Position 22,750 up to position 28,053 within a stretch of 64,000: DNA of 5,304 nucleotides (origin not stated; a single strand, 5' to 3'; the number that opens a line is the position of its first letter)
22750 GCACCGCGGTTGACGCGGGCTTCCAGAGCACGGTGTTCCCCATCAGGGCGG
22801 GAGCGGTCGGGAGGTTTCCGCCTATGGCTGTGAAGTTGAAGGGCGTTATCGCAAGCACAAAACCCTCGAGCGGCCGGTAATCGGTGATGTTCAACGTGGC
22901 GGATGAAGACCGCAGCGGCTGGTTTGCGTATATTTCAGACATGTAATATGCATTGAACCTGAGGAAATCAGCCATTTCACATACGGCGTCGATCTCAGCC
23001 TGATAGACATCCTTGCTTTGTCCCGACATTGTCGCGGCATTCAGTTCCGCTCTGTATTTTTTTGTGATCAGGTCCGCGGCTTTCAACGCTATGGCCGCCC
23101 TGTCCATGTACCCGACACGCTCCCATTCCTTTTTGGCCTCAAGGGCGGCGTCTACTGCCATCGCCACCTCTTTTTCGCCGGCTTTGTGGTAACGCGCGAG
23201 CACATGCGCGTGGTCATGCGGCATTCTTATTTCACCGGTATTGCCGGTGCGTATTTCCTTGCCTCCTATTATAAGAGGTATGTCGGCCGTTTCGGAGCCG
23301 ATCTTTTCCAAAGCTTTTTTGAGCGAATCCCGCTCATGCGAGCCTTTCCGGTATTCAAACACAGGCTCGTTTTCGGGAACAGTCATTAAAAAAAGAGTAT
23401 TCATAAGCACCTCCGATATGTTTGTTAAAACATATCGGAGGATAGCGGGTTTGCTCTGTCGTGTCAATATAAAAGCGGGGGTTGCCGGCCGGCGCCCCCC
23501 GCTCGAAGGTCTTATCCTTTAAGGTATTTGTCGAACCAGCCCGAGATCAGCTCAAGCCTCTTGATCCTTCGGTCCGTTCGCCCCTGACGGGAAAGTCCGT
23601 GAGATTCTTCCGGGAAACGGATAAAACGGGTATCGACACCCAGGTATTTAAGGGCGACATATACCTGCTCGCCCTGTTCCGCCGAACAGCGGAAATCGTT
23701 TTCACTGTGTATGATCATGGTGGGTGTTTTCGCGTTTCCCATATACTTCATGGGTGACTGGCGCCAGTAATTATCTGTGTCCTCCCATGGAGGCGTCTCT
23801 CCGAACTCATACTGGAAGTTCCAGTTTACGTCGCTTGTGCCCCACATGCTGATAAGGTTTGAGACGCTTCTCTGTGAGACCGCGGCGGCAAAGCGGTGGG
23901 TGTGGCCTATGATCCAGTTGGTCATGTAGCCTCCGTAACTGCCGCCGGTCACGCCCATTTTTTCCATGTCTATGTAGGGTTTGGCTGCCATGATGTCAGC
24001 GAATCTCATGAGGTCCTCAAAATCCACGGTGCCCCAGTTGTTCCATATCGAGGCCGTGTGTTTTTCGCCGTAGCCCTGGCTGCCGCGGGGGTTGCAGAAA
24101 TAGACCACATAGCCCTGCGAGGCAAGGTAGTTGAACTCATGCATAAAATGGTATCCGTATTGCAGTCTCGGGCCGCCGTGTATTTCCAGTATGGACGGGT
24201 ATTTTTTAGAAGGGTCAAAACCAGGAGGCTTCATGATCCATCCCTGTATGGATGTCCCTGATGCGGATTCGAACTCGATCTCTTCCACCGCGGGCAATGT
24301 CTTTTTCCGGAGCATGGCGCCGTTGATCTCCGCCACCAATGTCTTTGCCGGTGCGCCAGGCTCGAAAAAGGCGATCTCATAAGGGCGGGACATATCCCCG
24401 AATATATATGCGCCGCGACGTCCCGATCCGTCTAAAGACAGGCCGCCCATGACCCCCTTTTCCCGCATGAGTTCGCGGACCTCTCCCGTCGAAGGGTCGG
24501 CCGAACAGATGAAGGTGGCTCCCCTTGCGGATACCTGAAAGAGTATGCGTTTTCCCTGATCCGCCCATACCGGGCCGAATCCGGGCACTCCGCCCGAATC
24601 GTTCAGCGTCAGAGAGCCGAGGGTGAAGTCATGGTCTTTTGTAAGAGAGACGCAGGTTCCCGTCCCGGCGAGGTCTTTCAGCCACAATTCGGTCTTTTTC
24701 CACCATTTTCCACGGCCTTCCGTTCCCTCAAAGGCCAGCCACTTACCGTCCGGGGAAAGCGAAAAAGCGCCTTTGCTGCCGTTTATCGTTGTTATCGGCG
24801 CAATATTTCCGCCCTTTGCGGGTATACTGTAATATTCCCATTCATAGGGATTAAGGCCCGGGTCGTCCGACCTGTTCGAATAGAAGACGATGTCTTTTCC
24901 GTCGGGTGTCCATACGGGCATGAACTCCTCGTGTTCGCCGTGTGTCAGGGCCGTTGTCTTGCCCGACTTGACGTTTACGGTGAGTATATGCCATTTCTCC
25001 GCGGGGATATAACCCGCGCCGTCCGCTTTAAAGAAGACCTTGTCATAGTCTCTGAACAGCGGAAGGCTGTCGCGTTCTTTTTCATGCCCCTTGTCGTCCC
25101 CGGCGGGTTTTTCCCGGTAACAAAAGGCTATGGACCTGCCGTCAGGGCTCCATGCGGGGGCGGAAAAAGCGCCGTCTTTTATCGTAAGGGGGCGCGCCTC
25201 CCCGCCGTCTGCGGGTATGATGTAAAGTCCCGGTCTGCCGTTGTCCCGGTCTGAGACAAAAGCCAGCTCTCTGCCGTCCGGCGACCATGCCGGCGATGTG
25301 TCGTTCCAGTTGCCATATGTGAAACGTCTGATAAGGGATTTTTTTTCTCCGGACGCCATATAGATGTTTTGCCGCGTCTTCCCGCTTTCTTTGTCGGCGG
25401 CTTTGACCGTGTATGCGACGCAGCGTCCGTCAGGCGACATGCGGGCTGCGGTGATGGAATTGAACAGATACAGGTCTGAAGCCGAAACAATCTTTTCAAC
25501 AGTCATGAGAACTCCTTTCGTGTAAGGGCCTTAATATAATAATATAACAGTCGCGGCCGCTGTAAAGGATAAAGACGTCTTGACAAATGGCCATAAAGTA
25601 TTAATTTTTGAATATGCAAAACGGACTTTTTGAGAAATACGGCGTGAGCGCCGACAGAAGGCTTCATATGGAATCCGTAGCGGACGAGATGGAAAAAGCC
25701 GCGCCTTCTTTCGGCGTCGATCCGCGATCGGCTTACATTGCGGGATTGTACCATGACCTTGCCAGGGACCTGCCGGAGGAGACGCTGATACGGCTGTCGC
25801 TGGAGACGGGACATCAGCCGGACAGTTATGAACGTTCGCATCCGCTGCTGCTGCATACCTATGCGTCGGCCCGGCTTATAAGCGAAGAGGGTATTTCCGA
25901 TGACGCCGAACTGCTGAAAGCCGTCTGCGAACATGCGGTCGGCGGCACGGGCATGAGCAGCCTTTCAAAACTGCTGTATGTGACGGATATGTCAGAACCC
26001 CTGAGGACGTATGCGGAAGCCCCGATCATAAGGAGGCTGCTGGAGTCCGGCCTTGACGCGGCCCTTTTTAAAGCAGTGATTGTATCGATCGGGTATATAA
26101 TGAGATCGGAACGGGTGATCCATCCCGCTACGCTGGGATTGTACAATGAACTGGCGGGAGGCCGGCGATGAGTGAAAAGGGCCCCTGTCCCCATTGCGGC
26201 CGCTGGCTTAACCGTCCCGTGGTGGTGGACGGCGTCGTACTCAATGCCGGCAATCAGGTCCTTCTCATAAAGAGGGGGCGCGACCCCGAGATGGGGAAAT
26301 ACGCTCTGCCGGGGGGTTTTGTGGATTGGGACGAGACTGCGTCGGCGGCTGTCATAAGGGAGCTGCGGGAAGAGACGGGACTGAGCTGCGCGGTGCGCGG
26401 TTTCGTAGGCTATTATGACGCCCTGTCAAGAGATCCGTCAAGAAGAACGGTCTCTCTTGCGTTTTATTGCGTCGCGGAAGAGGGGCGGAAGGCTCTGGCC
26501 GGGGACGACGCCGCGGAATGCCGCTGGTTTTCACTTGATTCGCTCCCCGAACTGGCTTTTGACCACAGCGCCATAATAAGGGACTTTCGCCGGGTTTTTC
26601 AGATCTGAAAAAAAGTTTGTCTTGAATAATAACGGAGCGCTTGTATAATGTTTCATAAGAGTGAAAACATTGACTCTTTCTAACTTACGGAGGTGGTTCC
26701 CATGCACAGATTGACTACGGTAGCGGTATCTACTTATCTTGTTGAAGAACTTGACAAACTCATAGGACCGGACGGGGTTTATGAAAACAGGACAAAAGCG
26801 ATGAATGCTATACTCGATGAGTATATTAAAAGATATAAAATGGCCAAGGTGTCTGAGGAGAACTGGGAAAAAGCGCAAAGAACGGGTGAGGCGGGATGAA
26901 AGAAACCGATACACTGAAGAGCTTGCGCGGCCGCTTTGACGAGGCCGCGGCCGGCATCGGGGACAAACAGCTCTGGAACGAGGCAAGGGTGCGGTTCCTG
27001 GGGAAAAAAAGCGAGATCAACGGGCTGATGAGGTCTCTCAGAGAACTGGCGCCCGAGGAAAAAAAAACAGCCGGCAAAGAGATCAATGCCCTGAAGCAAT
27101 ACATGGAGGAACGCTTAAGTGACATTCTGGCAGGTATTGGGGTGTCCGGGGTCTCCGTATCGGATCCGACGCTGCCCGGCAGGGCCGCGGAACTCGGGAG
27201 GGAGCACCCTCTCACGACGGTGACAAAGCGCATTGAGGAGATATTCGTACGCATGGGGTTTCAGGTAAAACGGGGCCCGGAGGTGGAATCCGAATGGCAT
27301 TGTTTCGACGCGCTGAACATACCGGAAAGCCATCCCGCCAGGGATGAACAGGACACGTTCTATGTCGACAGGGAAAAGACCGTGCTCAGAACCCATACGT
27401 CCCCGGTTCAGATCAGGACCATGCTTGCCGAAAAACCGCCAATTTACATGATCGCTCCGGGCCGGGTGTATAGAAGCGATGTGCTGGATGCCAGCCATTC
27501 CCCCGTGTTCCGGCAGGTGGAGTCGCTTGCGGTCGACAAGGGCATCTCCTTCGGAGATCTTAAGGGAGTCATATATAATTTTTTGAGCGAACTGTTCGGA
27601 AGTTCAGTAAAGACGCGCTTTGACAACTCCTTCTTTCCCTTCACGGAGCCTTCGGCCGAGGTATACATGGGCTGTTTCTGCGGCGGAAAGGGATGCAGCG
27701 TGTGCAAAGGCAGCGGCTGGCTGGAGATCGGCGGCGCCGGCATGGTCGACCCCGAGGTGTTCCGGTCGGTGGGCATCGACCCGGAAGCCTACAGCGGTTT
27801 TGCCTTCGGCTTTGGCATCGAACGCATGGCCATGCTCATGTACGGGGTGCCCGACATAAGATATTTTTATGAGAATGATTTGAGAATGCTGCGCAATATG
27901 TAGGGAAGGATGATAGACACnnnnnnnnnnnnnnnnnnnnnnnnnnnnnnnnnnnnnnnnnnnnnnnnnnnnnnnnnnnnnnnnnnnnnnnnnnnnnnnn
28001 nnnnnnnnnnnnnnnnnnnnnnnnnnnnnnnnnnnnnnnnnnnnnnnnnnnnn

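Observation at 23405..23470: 13-bp perfect inverted repeat spanning the putative Shine-Dalgarno of the P5C dehydrogenase gene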

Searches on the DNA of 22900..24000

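Call 9: search_rna_families(source=window, start=22900, end=24000, threshold=evalue, max_evalue=1)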
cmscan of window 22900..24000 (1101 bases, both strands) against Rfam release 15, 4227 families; matches with E-value up to 1: 0.
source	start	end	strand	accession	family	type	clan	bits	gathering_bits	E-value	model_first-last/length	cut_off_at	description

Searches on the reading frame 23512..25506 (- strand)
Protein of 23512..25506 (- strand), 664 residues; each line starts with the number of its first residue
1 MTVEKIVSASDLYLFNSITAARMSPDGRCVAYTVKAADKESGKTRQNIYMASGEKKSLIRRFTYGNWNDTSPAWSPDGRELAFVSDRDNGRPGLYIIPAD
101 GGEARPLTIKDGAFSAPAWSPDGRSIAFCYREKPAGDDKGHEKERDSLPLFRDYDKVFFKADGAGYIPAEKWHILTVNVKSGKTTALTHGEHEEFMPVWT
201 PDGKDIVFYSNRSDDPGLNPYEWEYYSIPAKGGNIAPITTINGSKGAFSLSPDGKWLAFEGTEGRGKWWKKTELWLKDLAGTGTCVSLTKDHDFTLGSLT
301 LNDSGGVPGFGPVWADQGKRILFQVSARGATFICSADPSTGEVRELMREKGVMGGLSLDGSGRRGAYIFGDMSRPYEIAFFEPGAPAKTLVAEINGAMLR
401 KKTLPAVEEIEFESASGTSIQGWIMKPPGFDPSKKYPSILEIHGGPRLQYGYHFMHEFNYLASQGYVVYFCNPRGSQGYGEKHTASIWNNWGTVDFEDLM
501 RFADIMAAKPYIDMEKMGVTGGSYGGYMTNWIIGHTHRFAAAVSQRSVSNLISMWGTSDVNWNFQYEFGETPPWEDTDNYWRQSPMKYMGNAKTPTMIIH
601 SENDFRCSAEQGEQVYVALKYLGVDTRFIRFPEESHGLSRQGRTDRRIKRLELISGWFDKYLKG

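Call 6: search_protein_families(library=pfam, proteins=[window:23512-25506:-])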
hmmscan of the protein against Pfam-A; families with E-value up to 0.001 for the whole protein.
window:23512-25506:- (664 aa): 9 families
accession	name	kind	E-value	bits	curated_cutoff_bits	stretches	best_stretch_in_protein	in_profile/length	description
PF00326.27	Peptidase_S9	-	8.4e-55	186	22.6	1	453-663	2-211/213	Prolyl oligopeptidase family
PF07676.18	PD40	-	1.1e-33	114.9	20.9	4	61-96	3-38/38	WD40-like Beta Propeller Repeat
PF00930.27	DPPIV_N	-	1.3e-09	37.7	22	0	171-256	259-342/354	Dipeptidyl peptidase IV (DPP IV) N-terminal region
PF20434.5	BD-FAE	-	2.4e-07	30.9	26.8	1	433-617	10-213/215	BD-FAE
PF05448.18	AXE1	-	2.8e-07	30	21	1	409-530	58-191/321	Acetyl xylan esterase (AXE1)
PF01738.24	DLH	-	3.8e-05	23.8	21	1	460-644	36-194/217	Dienelactone hydrolase family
PF12146.15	Hydrolase_4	-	0.00037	20.3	27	0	454-542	20-104/239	Serine aminopeptidase, S33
PF00561.26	Abhydrolase_1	-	0.00046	20.4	25.8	0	438-562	2-116/245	alpha/beta hydrolase fold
PF10647.15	Gmad1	-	0.00075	19.8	20.5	0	68-123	24-76/251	Lipoprotein LpqB beta-propeller domain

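Call 79: search_protein_families(library=ncbifam, proteins=[window:23512-25506:-], max_evalue=0.00001)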
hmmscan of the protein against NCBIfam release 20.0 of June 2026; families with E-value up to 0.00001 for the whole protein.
window:23512-25506:- (664 aa): 4 families
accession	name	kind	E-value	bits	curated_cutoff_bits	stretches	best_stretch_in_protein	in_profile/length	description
NF053518.1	DipepPtdsDpp5Prph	equivalog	3.5e-77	260.4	900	2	250-663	255-655/655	dipeptidyl-peptidase Dpp5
NF033523.0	lasso_peptidase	equivalog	1.5e-41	142.9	400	2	8-144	8-164/638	Atxe2 family lasso peptide isopeptidase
TIGR02800.1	propeller_TolB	equivalog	2.5e-35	122.2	343.15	2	19-133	238-344/418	Tol-Pal system beta propeller repeat protein TolB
NF002183.0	PRK01029.1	equivalog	1.2e-18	67.4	405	1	69-131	283-346/429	Tol-Pal system protein TolB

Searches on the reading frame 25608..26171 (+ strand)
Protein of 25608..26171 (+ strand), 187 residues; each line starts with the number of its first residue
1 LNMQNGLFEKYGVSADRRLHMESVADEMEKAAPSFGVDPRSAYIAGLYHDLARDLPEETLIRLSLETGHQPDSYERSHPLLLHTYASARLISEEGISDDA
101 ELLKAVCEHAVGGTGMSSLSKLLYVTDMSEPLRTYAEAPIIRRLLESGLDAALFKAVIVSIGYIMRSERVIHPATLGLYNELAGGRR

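Call 15: search_protein_families(library=pfam, proteins=[window:25608-26171:+])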
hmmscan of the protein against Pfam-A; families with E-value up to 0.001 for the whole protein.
window:25608-26171:+ (187 aa): 1 family
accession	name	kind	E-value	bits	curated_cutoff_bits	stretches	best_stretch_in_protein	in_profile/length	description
PF01966.28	HD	-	2.3e-09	38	22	1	20-127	4-99/116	HD domain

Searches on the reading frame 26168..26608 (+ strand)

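Call 17: search_protein_families(library=pfam, proteins=[window:26168-26608:+], max_evalue=0.01)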
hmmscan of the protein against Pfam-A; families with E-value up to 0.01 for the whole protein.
window:26168-26608:+ (146 aa): 3 families
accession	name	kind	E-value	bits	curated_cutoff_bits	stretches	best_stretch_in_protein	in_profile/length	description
PF00293.34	NUDIX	-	1.8e-24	86.7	21.1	1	16-139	2-133/134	NUDIX domain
PF14815.12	NUDIX_4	-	0.00054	20.2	35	1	23-131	4-103/113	NUDIX domain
PF22327.2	Nudt16-like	-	0.0088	16.4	27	1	43-77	33-68/161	U8 snoRNA-decapping enzyme-like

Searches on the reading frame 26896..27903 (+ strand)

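Call 15: search_protein_families(library=pfam, proteins=[window:26896-27903:+])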
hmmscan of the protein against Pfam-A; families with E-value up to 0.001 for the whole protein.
window:26896-27903:+ (335 aa): 2 families
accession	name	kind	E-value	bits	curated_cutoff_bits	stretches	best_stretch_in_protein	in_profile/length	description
PF01409.25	tRNA-synt_2d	-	3.7e-100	334.9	19.8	1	90-334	3-245/246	tRNA synthetases class II core domain (F)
PF02912.23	Phe_tRNA-synt_N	-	7.8e-17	61.5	22.3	1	26-76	5-55/69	Aminoacyl tRNA synthetase class II, N-terminal domain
